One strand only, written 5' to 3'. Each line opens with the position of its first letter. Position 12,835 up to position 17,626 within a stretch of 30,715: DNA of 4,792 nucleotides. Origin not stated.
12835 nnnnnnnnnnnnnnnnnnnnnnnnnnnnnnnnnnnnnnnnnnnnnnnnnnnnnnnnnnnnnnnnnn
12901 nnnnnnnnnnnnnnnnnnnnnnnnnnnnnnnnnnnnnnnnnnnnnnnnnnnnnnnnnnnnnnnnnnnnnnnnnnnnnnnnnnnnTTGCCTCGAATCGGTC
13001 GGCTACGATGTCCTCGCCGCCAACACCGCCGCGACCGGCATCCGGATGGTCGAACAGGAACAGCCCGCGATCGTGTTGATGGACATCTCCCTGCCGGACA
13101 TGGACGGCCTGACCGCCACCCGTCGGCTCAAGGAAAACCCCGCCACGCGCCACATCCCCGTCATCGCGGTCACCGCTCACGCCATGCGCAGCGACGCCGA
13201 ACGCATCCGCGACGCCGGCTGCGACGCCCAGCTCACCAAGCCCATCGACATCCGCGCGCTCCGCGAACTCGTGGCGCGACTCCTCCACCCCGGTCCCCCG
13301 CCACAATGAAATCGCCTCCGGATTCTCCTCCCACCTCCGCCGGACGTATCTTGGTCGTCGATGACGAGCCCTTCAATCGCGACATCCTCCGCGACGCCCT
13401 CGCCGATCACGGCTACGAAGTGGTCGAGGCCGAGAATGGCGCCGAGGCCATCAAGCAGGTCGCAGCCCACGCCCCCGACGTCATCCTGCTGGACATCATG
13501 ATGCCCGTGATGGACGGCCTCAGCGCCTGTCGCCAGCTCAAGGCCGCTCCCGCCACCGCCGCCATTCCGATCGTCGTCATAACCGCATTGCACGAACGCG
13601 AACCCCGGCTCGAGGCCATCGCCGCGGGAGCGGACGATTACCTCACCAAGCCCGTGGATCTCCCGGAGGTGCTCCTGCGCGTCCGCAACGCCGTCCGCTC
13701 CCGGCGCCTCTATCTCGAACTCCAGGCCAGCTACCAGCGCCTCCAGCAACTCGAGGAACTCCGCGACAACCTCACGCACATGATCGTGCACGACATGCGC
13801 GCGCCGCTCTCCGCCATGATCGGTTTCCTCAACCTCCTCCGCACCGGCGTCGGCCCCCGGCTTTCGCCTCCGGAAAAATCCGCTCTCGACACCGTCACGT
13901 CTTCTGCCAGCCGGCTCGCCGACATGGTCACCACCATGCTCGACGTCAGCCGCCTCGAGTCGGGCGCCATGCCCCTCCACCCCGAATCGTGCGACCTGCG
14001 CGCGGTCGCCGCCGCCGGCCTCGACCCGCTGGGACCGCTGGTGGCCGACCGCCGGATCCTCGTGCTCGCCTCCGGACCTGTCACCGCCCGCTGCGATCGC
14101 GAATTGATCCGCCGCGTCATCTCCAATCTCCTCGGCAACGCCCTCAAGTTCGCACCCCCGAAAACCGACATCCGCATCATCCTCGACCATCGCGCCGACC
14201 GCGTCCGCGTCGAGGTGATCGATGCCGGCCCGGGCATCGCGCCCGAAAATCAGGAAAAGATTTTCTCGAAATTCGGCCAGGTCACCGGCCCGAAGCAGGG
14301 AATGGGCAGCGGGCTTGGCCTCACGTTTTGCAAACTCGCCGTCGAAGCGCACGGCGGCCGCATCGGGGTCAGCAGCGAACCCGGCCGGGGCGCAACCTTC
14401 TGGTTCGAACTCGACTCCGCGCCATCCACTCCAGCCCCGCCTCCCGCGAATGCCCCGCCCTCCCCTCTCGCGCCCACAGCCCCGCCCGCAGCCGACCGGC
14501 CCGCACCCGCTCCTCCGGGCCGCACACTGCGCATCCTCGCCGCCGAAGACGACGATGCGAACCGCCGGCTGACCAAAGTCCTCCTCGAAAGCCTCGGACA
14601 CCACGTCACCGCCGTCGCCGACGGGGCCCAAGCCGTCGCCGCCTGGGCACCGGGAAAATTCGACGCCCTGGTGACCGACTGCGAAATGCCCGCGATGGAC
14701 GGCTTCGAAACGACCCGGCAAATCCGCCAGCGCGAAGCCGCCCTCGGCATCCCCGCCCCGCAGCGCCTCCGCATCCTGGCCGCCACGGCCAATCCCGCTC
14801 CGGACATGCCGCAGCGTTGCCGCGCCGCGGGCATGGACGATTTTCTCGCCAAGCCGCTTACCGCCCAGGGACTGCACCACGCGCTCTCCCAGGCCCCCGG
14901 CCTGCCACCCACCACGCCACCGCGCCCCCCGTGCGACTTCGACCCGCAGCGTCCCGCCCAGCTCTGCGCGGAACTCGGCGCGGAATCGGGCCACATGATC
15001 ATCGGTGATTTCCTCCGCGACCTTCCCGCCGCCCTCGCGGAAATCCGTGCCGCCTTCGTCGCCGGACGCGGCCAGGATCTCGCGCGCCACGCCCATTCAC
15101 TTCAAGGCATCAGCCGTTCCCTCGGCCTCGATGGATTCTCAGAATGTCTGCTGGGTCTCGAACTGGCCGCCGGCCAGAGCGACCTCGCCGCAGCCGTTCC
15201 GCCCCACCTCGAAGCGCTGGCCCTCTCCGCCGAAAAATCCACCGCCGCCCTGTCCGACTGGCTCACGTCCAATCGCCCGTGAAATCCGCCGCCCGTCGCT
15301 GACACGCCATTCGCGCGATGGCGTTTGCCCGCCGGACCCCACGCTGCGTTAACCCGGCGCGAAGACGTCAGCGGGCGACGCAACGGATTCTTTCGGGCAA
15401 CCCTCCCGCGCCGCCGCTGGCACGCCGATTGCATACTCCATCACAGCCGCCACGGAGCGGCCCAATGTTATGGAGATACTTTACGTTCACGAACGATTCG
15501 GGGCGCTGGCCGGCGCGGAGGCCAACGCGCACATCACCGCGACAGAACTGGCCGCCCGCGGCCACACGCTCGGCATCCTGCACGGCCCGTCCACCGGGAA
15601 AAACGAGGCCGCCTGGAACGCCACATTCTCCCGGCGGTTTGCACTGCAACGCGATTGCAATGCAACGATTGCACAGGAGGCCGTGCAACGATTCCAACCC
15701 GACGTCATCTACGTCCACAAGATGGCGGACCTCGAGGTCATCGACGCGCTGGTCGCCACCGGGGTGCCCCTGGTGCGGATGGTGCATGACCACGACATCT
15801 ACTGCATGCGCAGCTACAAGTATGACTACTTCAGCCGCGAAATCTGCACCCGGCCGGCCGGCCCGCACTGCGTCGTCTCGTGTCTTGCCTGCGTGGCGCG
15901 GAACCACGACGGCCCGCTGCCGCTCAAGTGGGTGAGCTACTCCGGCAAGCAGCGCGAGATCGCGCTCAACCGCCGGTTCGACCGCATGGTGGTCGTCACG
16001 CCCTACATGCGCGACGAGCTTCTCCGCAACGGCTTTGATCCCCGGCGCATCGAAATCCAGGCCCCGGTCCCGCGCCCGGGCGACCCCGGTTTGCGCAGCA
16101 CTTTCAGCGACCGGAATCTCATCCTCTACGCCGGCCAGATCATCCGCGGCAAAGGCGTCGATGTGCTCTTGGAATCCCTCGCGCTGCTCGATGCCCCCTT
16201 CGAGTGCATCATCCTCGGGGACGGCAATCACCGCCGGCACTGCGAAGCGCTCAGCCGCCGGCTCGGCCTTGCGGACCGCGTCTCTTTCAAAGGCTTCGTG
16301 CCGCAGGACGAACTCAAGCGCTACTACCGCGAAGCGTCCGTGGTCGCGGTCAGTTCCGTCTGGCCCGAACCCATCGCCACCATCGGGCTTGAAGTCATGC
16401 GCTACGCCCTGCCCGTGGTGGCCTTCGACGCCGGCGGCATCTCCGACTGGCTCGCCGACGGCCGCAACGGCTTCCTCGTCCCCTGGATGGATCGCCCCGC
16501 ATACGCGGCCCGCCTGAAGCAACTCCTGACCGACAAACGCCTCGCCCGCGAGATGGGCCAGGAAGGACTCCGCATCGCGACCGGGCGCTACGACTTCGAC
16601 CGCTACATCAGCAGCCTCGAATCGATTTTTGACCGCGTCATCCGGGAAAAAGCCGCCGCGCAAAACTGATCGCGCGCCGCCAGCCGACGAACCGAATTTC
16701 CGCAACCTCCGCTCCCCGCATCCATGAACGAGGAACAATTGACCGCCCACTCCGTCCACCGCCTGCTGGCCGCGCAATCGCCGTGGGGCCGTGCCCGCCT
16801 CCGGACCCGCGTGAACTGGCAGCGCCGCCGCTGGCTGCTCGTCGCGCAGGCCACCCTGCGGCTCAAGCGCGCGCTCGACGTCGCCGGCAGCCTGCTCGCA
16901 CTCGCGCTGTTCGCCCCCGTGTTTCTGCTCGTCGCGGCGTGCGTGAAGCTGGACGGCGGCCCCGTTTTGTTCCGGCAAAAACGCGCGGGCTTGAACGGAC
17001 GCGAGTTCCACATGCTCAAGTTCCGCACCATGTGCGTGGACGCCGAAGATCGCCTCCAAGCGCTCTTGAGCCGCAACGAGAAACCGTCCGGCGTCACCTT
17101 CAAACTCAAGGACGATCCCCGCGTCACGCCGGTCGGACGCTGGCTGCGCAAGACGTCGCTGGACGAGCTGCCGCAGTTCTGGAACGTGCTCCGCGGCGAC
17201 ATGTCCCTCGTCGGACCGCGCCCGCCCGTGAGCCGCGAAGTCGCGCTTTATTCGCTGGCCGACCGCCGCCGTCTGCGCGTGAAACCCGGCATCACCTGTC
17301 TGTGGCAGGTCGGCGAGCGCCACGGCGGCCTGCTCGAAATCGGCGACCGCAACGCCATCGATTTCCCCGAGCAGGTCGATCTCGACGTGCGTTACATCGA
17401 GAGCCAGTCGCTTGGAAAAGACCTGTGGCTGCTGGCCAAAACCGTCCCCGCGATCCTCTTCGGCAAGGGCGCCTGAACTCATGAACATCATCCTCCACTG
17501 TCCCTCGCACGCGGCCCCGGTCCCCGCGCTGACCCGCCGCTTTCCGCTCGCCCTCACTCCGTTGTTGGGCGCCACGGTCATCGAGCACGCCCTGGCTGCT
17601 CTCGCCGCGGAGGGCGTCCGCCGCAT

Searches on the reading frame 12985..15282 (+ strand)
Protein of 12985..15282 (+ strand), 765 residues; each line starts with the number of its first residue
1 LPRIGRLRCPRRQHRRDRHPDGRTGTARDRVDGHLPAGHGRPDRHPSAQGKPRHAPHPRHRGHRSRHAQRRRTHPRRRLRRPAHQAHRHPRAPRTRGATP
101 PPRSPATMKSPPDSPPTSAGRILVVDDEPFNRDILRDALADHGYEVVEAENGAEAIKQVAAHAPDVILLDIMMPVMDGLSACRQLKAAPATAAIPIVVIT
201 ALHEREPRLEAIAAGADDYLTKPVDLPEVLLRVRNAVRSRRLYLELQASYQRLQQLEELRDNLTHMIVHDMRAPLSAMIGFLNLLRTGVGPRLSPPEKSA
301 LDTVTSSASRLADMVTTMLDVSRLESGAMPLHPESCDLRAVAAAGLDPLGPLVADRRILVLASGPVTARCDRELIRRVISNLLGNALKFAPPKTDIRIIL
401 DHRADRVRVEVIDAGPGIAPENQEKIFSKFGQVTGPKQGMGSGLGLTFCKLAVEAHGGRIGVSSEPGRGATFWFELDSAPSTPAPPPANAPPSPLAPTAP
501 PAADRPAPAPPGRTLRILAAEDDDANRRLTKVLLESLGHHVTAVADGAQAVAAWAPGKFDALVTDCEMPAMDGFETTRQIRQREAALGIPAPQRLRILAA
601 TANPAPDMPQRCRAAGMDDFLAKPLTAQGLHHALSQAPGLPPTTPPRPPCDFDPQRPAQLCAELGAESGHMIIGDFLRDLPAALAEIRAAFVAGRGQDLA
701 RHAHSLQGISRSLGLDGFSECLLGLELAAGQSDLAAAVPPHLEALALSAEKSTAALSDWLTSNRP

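Call 7: search_protein_families(library=pfam, proteins=[window:12985-15282:+], max_evalue=0.01)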
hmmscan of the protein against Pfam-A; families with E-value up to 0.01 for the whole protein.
window:12985-15282:+ (765 aa): 5 families
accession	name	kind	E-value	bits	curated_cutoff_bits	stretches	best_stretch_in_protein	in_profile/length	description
PF00072.30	Response_reg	-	6.2e-56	187.8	30.2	2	122-233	1-110/111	Response regulator receiver domain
PF02518.31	HATPase_c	-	3e-29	102.1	26.4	1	371-478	2-109/111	Histidine kinase-, DNA gyrase B-, and HSP90-like ATPase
PF00512.31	HisKA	-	4.7e-13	49.4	26.9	1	260-327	2-66/66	His Kinase A (phospho-acceptor) domain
PF01627.28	Hpt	-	5.1e-08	33.5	24.6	1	673-746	3-75/84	Hpt domain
PF02310.24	B12-binding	-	0.0047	17.2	32.1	0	129-198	14-86/121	B12 binding domain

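Call 14: search_protein_families(library=ncbifam, proteins=[window:12985-15282:+], max_evalue=0.01)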
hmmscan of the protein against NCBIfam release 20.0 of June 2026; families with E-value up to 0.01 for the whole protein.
window:12985-15282:+ (765 aa): 162 families (the best 25 are shown)
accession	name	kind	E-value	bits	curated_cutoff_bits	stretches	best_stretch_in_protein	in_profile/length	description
NF011874.0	PRK15347.1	equivalog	9.6e-77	258.8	852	3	246-477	384-613/921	two component system sensor kinase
TIGR02956.1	TMAO_torS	equivalog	1e-76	258.9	676.5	2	268-636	472-818/967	TMAO reductase system sensor histidine kinase/response regulator TorS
NF008318.0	PRK11107.1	equivalog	2.2e-70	237.8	890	3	245-477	278-517/920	two-component sensor histidine kinase BarA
NF008099.0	PRK10841.1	equivalog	8.7e-63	212.4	920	3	266-473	476-685/949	two-component system sensor histidine kinase RcsC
NF041880.1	EPS_EpsF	equivalog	1.9e-59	201.5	900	3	252-473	266-488/492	response regulator EpsF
NF008302.0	PRK11091.1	equivalog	6.5e-59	199.9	838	2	265-637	288-642/779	aerobic respiration two-component sensor histidine kinase ArcB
NF038297.2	hybrid_HK_HrmK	equivalog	4.4e-57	194.1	725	2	230-632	205-602/607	hybrid histidine kinase/response regulator HrmK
NF007420.1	PRK09959.1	equivalog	2.8e-54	184.2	1995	2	266-638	718-1074/1197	acid-sensing system histidine kinase EvgS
NF007135.0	PRK09581.1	equivalog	2.1e-52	178.5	474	2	120-259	3-141/457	PleD family two-component system response regulator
NF047465.1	hybrid_HK_LvrA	exception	7.8e-51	173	1200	2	245-473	187-417/819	hybrid histidine kinase/response regulator LvrA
NF045901.1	HisKinLetSLeg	equivalog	1.2e-50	172.4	1650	3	264-474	297-514/906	two-component system sensor histidine kinase LetS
NF041947.1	LuxQ_Vibrio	equivalog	1.2e-45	155.8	1200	2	261-635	473-836/843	quorum-sensing autoinducer 2 sensor kinase/phosphatase LuxQ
TIGR02154.1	PhoB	equivalog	8e-42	143.1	296.2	2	120-241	3-124/226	phosphate regulon transcriptional regulator PhoB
NF045944.1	ResRegRpaBCyano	equivalog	1.6e-40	138.9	330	2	123-259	1-136/229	response regulator transcription factor RpaB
NF041832.1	near_NosP_CTERM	subfamily_domain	7.7e-40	137.1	400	2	267-636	14-368/370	NahK/ErcS family hybrid sensor histidine kinase/response regulator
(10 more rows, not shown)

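Call 37: search_protein_families(library=pfam, proteins=[window:13306-15282:+], max_evalue=5)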
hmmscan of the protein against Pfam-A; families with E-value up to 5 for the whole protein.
window:13306-15282:+ (658 aa): 7 families
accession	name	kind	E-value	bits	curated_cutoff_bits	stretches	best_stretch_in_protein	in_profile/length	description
PF00072.30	Response_reg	-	3.7e-56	188.5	30.2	2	15-126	1-110/111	Response regulator receiver domain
PF02518.31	HATPase_c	-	2.4e-29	102.5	26.4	1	264-371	2-109/111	Histidine kinase-, DNA gyrase B-, and HSP90-like ATPase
PF00512.31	HisKA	-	3.6e-13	49.8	26.9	1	153-220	2-66/66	His Kinase A (phospho-acceptor) domain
PF01627.28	Hpt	-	4.1e-08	33.8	24.6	1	566-639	3-75/84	Hpt domain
PF02310.24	B12-binding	-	0.0036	17.6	32.1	1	22-91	14-86/121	B12 binding domain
PF13581.12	HATPase_c_2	-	0.017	15.5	27.4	1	278-341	42-104/127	Histidine kinase-like ATPase domain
PF23198.2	PDE8A_N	-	0.28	11.5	29.6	1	18-99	16-98/147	PDE8A-like, N-terminal domain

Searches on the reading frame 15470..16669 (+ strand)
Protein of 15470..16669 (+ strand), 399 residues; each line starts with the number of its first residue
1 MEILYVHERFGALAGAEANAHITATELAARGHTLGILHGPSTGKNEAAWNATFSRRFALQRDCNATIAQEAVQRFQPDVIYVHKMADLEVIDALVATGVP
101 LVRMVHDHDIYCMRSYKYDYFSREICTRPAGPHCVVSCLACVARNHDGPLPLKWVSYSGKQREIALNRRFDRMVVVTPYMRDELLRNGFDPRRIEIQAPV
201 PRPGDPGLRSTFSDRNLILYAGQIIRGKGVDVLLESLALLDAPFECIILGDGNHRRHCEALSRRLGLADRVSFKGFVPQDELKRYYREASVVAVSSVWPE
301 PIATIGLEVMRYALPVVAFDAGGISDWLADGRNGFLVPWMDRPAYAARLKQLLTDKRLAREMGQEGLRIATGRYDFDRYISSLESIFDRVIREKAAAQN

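Call 7: search_protein_families(library=pfam, proteins=[window:15470-16669:+], max_evalue=0.01)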
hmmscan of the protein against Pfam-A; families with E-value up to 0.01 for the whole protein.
window:15470-16669:+ (399 aa): 5 families
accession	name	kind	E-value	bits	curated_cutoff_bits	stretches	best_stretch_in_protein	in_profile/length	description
PF00534.26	Glycos_transf_1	-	7.1e-31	107.5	26.4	1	213-366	13-169/172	Glycosyl transferases group 1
PF13692.12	Glyco_trans_1_4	-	1e-27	97.6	27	1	216-355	2-142/142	Glycosyl transferases group 1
PF13439.12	Glyco_transf_4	-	3.8e-12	47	28.5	1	15-196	3-161/170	Glycosyltransferase Family 4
PF13579.12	Glyco_trans_4_4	-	1.1e-07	32.8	29.7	1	20-195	7-153/158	Glycosyl transferase 4-like domain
PF13524.12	Glyco_trans_1_2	-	0.0038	17.6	25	0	247-379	18-138/144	Glycosyl transferase-like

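Call 15: search_protein_families(library=ncbifam, proteins=[window:15470-16669:+], max_evalue=0.01)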
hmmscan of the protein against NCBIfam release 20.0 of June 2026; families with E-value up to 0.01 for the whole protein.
window:15470-16669:+ (399 aa): 31 families (the best 25 are shown)
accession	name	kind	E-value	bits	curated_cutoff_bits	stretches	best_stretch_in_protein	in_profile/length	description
TIGR03449.1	mycothiol_MshA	equivalog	6.7e-20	71.4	462.5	1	214-389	219-402/406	D-inositol-3-phosphate glycosyltransferase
NF041876.1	EPS_EpsE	equivalog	7.6e-19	68.2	400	1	223-375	222-381/389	exopolysaccharide biosynthesis GT4 family glycosyltransferase EpsE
TIGR03088.1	stp2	hypoth_equivalog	3.5e-18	65.8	409.05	1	234-390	220-373/374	TIGR03088 family PEP-CTERM/XrtA system glycosyltransferase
TIGR03999.1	thiol_BshA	equivalog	2.3e-16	59.7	273.7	1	245-391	231-374/375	N-acetyl-alpha-D-glucosaminyl L-malate synthase BshA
NF047684.1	TeichurnBiosyTuaC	equivalog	8.3e-16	57.9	550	1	213-391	217-390/391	teichuronic acid biosynthesis protein TuaC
TIGR04063.1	stp3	hypoth_equivalog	9.8e-16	57.6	442.05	1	166-391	154-396/397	TIGR04063 family PEP-CTERM/XrtA system glycosyltransferase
TIGR04157.1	glyco_rSAM_CFB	subfamily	1.8e-15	56.8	400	1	214-376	226-395/406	TIGR04157 family glycosyltransferase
TIGR02149.1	glgA_Coryne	subfamily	1.9e-15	56.9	302.4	1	213-380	200-380/391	glycogen synthase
NF050056.1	ProtGlycPglH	equivalog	5.9e-12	45.3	600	1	210-366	174-330/354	GalNAc-alpha-(1->4)-GalNAc-alpha-(1->3)-diNAcBac-PP-undecaprenol alpha-1,4-N-acetyl-D-galactosaminyltransferase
NF038298.1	EPS_HpsO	equivalog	8.2e-11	41.3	575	1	215-374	201-371/388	hormogonium polysaccharide biosynthesis glycosyltransferase HpsO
NF012028.0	PRK15484.1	subfamily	8.7e-11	41.5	618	1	213-383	191-371/380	lipopolysaccharide N-acetylglucosaminyltransferase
NF053787.1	GlcN_PG_synth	equivalog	8.9e-11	41.2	480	1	166-391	140-360/361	N-acetylglucosaminyl phosphatidylglycerol synthase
NF038229.1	Glyco4_Geo_Pelo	equivalog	1e-10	41.1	400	1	228-391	174-337/338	GPMC system family 4 glycosyltransferase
NF041010.1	glycosy_Agl16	equivalog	4.3e-10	39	575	1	166-370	130-332/352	glycosylation protein Agl16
NF007396.0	PRK09922.1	equivalog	6.9e-10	38.3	385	1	215-337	182-308/361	lipopolysaccharide 1,6-galactosyltransferase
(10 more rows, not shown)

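Call 34: find_related_loci(query=window:15470-16669:+, collection=genome_contigs, flank=10000)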
Query window:15470-16669:+ (399 aa) in genome_contigs; peptide patterns used: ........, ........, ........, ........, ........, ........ (x = any residue, [..] = any of these).
249 stretches matched a pattern; 213 encode a relative of the query (tblastn E <= 1e-3); the best 80 are kept; 80 distinct loci.
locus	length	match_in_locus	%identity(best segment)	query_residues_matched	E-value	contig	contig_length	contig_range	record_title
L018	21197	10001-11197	76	1-399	0e+0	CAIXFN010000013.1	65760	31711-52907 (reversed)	MAG: uncultured Pedosphaera sp. isolate Umea2p3_bin-0208 genome assembly, contig: bin-0208:013/118, whole genome shotgun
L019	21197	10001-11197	77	1-399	0e+0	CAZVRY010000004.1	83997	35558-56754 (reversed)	MAG TPA_asm: uncultured Verrucomicrobiota bacterium isolate SRP323723_co1_127 genome assembly, contig: NODE_250_length_8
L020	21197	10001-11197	76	1-399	0e+0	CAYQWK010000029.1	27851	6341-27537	MAG TPA_asm: uncultured Bifidobacteriaceae bacterium isolate SRP257259_co1_135 genome assembly, contig: NODE_1862_length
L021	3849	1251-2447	77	1-399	0e+0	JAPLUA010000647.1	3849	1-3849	MAG: Verrucomicrobia bacterium isolate LacPavin_0818_WC55_MAG_63_9 LacPavin_0818_WC55_scaffold_139176, whole genome shot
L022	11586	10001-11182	75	1-394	0e+0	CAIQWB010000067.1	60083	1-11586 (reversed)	MAG: uncultured Verrucomicrobia subdivision 3 bacterium isolate AlinenLipids_bin-9528 genome assembly, contig: bin-9528:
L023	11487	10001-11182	75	1-394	0e+0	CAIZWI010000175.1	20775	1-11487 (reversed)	MAG: uncultured Verrucomicrobia subdivision 3 bacterium isolate I-3_bin-103 genome assembly, contig: bin-103:175/467, wh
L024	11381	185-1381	75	1-399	0e+0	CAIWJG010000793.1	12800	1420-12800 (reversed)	MAG: uncultured Verrucomicrobia subdivision 3 bacterium isolate Ki1-2-7m_bin-117 genome assembly, contig: bin-117:793/99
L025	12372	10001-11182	75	1-394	0e+0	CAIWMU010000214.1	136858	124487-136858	MAG: uncultured Verrucomicrobia subdivision 3 bacterium isolate Loclat_bin-04207 genome assembly, contig: bin-04207:214/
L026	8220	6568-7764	75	1-399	0e+0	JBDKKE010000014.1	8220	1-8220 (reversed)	MAG: Verrucomicrobiota bacterium isolate gunnisonriver_2019_sw_WHONDRS-S19S_0062_B_bin.27 scaffold_1035062, whole genome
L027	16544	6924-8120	78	1-399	0e+0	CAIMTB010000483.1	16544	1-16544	MAG: uncultured Verrucomicrobia bacterium isolate LJ-3-4m_bin-0163 genome assembly, contig: bin-0163:483/671, whole geno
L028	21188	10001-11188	75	1-396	0e+0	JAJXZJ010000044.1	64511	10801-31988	MAG: bacterium isolate BP7.bin47 NODE_530_length_64511_cov_3.030675, whole genome shotgun sequence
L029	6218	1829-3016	72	1-396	0e+0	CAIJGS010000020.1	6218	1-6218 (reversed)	MAG: uncultured Verrucomicrobia subdivision 3 bacterium isolate Umea2p1_bin-1422 genome assembly, contig: bin-1422:020/3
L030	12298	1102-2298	72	1-399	0e+0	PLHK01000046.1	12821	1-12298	MAG: Limisphaerales bacterium isolate bog_1402 73.20110800_S1S.11_contig_43593, whole genome shotgun sequence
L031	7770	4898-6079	72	1-394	0e+0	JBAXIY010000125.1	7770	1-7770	MAG: Verrucomicrobiia bacterium isolate ELA361 MAG361_129, whole genome shotgun sequence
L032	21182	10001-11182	72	1-394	0e+0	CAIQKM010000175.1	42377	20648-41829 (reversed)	MAG: uncultured Verrucomicrobia subdivision 3 bacterium isolate AM-2014-D2_bin-264 genome assembly, contig: bin-264:175/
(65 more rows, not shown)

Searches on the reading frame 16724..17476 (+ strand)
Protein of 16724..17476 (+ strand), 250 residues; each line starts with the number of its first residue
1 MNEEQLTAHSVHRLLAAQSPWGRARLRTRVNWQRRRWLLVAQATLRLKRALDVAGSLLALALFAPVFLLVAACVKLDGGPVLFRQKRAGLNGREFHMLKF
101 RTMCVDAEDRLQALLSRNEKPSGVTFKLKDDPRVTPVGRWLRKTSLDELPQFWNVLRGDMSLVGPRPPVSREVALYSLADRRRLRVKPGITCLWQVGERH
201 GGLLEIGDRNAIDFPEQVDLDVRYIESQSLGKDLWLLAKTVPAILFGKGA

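Call 7: search_protein_families(library=pfam, proteins=[window:16724-17476:+], max_evalue=0.01)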
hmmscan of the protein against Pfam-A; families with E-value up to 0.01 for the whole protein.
window:16724-17476:+ (250 aa): 1 family
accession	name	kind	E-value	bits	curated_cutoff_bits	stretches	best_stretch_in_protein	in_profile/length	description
PF02397.22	Bac_transf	-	1.3e-65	220.7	27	1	48-245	1-178/179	Bacterial sugar transferase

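Call 15: search_protein_families(library=ncbifam, proteins=[window:16724-17476:+], max_evalue=0.01)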
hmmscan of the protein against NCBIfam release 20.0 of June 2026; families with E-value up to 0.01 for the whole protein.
window:16724-17476:+ (250 aa): 10 families
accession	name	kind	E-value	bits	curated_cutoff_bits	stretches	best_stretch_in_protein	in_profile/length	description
TIGR03025.1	EPS_sugtrans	subfamily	8.9e-81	272.4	295.55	1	42-250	252-444/445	exopolysaccharide biosynthesis polyprenyl glycosylphosphotransferase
TIGR03022.1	WbaP_sugtrans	subfamily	2.3e-71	241.4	403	1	39-250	250-455/456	undecaprenyl-phosphate galactose phosphotransferase WbaP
NF041877.1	EPS_EpsZ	equivalog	4.9e-67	226.5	800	1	45-250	263-458/459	exopolysaccharide biosynthesis polyisoprenyl-phosphate hexose-1-phosphate transferase EpsZ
TIGR03023.1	WcaJ_sugtrans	equivalog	9.6e-63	213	410.75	1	46-250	261-452/453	undecaprenyl-phosphate glucose phosphotransferase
NF052601.1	undeca_RfbP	equivalog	3.4e-60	203.3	330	1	35-248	32-239/244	undecaprenyl-phosphate galactose phosphotransferase family protein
TIGR03013.1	EpsB_2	subfamily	1e-45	156.7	393.35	1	46-250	253-442/443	TIGR03013 family XrtA/PEP-CTERM system glycosyltransferase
NF011751.0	PRK15204.1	equivalog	4.6e-42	144.2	907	1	41-249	273-474/476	undecaprenyl-phosphate galactose phosphotransferase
NF050817.1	PolSacchBiosHfsE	equivalog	1.9e-41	142.3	750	1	46-245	270-460/467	polysaccharide biosynthesis protein HfsE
NF007518.0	PRK10124.1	equivalog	4.7e-35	121.2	684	1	47-241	273-454/464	undecaprenyl-phosphate glucose phosphotransferase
NF045514.1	glycotran_HepC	equivalog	3.4e-23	82.1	140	1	42-167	111-211/220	heterocyst development glycosyltransferase HepC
